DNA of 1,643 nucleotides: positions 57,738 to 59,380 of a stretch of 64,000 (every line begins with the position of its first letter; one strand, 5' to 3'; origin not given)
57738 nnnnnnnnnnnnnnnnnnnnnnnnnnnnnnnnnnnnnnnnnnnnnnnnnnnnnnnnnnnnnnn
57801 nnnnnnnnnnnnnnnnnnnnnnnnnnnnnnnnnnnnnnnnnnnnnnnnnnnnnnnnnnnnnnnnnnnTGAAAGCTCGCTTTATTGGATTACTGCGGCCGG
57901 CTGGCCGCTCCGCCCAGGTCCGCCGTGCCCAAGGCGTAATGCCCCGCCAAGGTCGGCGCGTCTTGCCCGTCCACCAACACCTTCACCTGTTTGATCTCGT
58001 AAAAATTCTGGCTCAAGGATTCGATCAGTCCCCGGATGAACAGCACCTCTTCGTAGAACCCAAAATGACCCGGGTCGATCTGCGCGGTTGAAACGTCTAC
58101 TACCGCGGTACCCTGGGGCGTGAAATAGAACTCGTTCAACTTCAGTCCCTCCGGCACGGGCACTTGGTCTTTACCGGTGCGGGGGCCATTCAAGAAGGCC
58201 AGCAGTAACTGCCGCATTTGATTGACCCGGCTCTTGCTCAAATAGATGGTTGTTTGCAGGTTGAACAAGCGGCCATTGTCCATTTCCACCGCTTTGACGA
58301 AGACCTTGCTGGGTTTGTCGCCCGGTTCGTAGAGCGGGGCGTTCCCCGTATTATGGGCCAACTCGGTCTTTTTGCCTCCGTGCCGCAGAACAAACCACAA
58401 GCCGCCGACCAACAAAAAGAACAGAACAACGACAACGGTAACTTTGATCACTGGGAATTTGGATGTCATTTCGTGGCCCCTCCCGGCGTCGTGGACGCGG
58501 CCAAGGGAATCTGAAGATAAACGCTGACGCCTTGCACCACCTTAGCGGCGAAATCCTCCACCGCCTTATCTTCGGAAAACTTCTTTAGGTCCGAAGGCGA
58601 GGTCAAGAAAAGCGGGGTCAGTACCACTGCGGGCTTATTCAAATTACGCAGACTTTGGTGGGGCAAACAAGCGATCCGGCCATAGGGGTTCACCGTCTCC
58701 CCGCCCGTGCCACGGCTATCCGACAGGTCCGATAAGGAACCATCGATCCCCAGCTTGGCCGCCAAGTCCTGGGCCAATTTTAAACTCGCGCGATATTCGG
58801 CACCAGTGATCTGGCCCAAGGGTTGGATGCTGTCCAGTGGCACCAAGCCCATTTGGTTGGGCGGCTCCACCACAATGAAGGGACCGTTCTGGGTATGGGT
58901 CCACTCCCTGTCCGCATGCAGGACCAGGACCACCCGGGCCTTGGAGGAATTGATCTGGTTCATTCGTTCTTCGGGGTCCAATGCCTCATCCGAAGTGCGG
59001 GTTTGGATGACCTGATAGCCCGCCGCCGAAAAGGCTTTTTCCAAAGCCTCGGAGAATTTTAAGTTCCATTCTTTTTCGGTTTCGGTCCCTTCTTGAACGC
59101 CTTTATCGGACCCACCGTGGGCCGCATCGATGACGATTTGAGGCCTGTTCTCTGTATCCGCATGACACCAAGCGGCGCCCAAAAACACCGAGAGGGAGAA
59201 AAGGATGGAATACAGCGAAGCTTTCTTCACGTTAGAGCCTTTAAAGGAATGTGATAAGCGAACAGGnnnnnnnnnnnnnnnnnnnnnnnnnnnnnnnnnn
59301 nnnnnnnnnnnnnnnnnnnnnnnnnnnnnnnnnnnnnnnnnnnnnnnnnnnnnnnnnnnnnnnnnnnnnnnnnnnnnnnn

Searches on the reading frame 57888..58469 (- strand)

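Call 41: search_protein_families(library=pfam, proteins=[window:57888-58469:-], max_evalue=0.00001)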
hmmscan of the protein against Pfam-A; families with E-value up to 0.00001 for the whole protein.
window:57888-58469:- (193 aa): 1 family
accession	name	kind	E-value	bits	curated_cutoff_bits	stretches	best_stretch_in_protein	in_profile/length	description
PF10646.14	Germane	-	1.4e-06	29.3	23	1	81-170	27-115/117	Sporulation and spore germination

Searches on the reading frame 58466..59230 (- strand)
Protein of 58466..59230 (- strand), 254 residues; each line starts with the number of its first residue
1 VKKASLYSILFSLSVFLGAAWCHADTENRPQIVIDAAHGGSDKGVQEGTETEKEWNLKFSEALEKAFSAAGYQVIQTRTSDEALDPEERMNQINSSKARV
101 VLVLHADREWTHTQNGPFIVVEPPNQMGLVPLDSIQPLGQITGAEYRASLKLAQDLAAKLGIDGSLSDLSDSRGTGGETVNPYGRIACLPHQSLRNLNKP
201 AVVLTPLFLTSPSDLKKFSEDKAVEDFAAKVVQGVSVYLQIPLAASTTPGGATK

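Call 41: search_protein_families(library=pfam, proteins=[window:58466-59230:-], max_evalue=0.00001)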
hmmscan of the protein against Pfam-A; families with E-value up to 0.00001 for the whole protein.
window:58466-59230:- (254 aa): 1 family
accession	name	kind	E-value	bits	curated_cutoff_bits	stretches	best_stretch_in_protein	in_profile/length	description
PF01520.23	Amidase_3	-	2.4e-25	90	27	1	32-235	1-172/174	N-acetylmuramoyl-L-alanine amidase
